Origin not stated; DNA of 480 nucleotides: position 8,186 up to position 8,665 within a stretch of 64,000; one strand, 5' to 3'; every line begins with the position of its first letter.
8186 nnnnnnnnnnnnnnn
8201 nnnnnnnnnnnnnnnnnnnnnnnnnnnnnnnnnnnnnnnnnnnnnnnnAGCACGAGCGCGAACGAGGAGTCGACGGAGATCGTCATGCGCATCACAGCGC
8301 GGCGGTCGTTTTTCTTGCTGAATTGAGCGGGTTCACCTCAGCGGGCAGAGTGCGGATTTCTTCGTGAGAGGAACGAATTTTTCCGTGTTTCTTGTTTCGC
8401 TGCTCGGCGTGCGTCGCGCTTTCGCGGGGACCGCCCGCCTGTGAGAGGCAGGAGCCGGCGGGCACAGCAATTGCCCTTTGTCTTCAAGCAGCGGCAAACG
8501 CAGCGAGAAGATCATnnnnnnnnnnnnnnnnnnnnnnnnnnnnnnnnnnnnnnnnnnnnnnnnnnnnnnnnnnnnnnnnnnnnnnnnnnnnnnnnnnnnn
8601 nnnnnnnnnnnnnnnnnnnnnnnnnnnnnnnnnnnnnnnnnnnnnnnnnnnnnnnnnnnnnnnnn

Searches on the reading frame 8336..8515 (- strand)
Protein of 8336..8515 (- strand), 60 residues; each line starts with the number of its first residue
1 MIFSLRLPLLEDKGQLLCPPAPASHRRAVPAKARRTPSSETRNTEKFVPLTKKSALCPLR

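Call 43: find_encoding_contigs(protein=window:8336-8515:-, flank=10000, max_places=10)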
Protein window:8336-8515:- (60 aa): 2 contigs read that carry it; 2 places shown.
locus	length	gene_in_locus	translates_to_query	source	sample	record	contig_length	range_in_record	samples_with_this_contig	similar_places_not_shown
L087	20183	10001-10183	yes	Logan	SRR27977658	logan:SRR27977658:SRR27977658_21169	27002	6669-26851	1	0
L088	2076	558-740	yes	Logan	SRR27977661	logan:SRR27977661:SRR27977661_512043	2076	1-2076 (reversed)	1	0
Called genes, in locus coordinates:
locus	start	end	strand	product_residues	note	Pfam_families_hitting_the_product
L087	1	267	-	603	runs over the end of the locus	PF00501:AMP-binding, PF23562:AMP-binding_C_3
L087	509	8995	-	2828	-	PF13632:Glyco_trans_2_3 (weak), PF10091:Glycoamylase, PF06165:GH94_b-supersand, PF17167:Glyco_hydro_94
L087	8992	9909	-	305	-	PF00582:Usp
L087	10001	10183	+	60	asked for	-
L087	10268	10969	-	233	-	PF04972:BON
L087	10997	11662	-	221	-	PF03544:TonB_C (faint)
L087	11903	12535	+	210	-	PF00156:Pribosyltran, PF15609:PRTase_2 (faint)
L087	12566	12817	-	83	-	-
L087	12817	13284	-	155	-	PF01161:PBP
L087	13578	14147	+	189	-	-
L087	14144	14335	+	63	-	-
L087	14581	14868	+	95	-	-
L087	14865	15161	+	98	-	-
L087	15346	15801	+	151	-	PF00571:CBS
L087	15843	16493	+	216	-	PF04972:BON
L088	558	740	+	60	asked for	-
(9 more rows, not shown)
